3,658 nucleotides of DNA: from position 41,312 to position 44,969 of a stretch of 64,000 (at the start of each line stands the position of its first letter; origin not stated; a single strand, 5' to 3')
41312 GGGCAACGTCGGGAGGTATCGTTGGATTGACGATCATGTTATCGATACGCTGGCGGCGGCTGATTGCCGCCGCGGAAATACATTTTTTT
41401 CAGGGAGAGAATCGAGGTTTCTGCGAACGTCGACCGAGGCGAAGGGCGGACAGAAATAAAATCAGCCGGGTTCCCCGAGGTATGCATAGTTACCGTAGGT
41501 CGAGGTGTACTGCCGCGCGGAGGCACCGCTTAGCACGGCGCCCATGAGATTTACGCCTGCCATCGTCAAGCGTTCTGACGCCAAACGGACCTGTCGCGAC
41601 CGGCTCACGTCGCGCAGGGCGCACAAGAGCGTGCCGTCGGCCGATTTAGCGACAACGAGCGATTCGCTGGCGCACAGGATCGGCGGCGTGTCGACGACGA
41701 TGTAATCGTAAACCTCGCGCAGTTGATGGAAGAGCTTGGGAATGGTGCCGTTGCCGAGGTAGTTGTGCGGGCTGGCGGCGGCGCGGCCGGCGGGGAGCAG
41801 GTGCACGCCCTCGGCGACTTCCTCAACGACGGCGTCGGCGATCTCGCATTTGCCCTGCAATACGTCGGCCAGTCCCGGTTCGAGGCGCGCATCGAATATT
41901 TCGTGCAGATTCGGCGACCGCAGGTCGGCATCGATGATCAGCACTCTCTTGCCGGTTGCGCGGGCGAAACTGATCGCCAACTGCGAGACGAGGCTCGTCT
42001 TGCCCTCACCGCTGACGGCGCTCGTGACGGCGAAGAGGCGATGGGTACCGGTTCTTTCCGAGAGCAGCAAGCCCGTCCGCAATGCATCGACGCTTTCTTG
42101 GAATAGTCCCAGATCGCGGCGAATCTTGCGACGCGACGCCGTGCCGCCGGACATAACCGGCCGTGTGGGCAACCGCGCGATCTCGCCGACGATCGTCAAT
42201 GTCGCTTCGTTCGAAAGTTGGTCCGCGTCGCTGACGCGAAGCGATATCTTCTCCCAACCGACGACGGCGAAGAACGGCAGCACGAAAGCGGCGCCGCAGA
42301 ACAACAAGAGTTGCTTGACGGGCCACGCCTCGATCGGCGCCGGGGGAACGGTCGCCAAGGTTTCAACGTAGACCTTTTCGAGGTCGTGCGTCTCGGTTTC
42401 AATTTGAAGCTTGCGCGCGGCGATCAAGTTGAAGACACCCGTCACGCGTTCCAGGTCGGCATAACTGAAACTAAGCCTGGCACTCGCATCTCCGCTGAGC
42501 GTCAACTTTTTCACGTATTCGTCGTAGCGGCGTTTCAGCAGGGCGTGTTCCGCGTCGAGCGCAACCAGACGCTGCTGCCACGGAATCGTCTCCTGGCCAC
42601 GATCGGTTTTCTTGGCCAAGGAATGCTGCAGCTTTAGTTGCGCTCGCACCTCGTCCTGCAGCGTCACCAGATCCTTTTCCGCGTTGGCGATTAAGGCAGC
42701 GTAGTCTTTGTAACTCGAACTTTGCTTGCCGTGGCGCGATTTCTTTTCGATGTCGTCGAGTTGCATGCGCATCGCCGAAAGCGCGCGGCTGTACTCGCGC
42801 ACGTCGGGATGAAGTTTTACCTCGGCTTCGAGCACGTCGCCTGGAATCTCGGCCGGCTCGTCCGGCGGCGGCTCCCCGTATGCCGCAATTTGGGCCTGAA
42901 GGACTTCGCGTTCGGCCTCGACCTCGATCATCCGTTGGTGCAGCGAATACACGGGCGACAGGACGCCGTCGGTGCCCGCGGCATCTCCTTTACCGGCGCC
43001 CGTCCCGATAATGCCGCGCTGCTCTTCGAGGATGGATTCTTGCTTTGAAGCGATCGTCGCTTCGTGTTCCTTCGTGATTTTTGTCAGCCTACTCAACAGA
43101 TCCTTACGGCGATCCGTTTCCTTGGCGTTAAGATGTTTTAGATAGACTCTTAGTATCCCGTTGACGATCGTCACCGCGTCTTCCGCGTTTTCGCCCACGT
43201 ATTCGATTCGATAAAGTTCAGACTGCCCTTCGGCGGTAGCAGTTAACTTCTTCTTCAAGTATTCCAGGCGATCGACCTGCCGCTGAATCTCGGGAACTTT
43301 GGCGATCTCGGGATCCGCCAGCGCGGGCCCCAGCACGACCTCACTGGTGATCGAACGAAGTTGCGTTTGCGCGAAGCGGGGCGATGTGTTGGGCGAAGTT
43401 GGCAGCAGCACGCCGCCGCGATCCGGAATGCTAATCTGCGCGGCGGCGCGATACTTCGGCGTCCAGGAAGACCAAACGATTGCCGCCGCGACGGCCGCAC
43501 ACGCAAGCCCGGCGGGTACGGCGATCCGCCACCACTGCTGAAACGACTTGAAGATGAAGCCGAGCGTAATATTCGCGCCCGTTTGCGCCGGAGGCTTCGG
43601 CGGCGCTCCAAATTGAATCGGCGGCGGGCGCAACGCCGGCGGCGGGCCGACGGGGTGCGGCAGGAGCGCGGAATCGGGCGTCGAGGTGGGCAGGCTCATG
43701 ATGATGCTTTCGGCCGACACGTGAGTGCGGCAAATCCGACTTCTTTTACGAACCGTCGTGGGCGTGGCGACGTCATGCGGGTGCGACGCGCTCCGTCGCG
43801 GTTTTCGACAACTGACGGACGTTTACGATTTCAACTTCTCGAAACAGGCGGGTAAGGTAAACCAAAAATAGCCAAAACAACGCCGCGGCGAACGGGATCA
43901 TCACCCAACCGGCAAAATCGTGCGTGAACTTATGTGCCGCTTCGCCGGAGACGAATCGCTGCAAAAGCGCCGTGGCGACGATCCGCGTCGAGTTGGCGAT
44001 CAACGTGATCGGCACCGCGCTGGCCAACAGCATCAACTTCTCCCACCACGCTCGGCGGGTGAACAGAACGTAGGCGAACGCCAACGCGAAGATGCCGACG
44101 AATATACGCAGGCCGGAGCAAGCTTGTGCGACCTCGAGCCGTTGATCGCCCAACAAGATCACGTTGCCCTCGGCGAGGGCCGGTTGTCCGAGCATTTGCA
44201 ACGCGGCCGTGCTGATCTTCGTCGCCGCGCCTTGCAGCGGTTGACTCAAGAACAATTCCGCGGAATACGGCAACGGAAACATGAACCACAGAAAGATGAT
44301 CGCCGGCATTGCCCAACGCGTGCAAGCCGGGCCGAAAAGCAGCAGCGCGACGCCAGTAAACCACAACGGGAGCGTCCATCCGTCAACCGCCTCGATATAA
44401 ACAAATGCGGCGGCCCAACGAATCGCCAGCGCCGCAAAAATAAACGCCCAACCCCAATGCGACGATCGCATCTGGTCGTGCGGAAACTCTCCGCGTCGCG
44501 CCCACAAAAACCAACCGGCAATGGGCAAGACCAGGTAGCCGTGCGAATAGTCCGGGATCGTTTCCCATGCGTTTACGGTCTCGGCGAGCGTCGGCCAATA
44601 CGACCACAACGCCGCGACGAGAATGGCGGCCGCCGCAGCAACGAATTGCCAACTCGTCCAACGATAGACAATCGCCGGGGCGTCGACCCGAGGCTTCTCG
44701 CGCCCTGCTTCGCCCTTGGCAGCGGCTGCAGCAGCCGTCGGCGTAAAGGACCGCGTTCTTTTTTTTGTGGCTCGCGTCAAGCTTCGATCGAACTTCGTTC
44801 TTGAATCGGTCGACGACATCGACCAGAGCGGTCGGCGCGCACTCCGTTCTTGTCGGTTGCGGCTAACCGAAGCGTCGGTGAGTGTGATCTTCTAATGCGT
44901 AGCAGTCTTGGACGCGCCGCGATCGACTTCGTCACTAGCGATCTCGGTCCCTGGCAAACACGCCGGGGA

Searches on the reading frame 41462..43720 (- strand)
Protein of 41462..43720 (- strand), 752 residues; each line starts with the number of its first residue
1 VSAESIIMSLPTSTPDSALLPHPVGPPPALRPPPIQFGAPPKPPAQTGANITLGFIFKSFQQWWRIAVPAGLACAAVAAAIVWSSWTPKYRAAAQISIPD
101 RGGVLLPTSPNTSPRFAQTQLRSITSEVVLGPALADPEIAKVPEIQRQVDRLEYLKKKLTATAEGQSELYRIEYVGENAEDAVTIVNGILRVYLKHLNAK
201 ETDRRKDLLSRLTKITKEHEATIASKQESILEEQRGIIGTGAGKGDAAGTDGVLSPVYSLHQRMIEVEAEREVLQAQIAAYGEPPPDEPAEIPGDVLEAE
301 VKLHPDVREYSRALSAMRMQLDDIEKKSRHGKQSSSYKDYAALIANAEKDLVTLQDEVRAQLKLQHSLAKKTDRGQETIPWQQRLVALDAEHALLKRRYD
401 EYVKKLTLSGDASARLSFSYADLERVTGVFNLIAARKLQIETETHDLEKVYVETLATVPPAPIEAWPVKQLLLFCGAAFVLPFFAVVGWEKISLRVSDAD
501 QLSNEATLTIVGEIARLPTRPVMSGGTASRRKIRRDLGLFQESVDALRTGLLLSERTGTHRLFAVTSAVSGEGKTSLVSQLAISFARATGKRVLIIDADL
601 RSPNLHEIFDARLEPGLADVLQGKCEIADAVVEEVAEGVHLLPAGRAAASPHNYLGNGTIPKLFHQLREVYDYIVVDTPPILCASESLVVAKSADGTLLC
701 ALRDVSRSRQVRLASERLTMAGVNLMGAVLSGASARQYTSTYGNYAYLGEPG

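Call 45: search_protein_families(library=pfam, proteins=[window:41462-43720:-], max_evalue=0.00001)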
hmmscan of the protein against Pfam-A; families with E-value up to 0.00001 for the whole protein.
window:41462-43720:- (752 aa): 3 families
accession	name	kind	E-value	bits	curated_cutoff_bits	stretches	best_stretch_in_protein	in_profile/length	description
PF13614.12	AAA_31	-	2.1e-12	47.8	27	1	563-684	4-131/177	AAA domain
PF01656.29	CbiA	-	5.7e-08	33.2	25.4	1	564-642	2-54/125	CobQ/CobB/MinD/ParA nucleotide binding domain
PF06564.18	CBP_BcsQ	-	2e-06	27.9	21.3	1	568-701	9-145/234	Cellulose biosynthesis protein BcsQ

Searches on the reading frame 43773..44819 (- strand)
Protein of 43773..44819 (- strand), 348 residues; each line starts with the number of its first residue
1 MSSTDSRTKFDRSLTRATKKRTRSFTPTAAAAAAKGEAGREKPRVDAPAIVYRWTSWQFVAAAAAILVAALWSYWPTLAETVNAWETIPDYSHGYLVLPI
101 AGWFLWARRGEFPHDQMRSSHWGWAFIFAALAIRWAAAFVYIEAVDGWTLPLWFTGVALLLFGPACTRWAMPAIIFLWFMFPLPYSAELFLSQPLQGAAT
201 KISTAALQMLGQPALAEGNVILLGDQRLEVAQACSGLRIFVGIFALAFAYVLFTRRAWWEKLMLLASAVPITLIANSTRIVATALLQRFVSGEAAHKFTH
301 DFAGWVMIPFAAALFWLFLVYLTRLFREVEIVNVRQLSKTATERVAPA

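Call 6: search_protein_families(library=pfam, proteins=[window:43773-44819:-], max_evalue=0.1)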
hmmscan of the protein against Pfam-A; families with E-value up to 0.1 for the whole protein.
window:43773-44819:- (348 aa): 1 family
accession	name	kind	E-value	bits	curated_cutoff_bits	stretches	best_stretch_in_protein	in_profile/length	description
PF09721.15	Exosortase_EpsH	-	8.7e-60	202.7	25.7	1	68-319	2-251/254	Transmembrane exosortase (Exosortase_EpsH)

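Call 7: search_protein_families(library=ncbifam, proteins=[window:43773-44819:-], max_evalue=0.1)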
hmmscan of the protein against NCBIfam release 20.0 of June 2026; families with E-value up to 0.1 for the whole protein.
window:43773-44819:- (348 aa): 24 families
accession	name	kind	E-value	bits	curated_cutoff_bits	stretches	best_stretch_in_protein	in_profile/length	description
TIGR04152.1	exosort_VPLPA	exception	1.1e-54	186.3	400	1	83-330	3-250/486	VPLPA-CTERM-specific exosortase XrtD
TIGR03109.2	exosort_XrtA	exception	4.6e-48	163.9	208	1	63-320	3-255/261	exosortase A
NF038142.1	exosort_XrtW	exception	1.8e-43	148.6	425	1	62-334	4-277/494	exosortase W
TIGR02602.1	8TM_EpsH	subfamily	4.9e-43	147.4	105.55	1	83-321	2-239/241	exosortase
NF035943.2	exosort_XrtV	exception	6.9e-36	123.9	313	1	63-320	5-262/270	exosortase V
TIGR03113.1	exosort_XrtB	exception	6.3e-24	85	275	1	66-320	4-260/268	exosortase B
TIGR04178.1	exo_archaeo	signature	1.6e-18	66.7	23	1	228-322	1-95/97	exosortase/archaeosortase family protein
TIGR04476.1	exosort_XrtN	exception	2.1e-13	50.2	200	1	158-312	81-236/406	exosortase N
NF033464.1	cyanoexo_CrtC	exception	4e-12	46.3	225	1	94-326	40-276/278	cyanoexosortase C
TIGR04151.1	exosort_VPDSG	exception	1.1e-09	38.1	300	1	152-324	129-301/306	VPDSG-CTERM-specific exosortase XrtC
NF033770.1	exosort_XrtT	exception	1.1e-09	37.4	250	1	78-318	16-263/472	exosortase T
TIGR03763.1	cyanoexo_CrtA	exception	7.3e-09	35.5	150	1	173-321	112-258/260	cyanoexosortase A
TIGR04156.1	cyanoexo_CrtB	exception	1.9e-08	34.2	300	1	90-328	36-269/280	cyanoexosortase B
TIGR03762.1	archaeo_artC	exception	2.2e-08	34.3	100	1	202-317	150-270/274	archaeosortase C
TIGR04489.1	exosort_XrtO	exception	3.5e-08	32.7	250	1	160-325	95-261/451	exosortase O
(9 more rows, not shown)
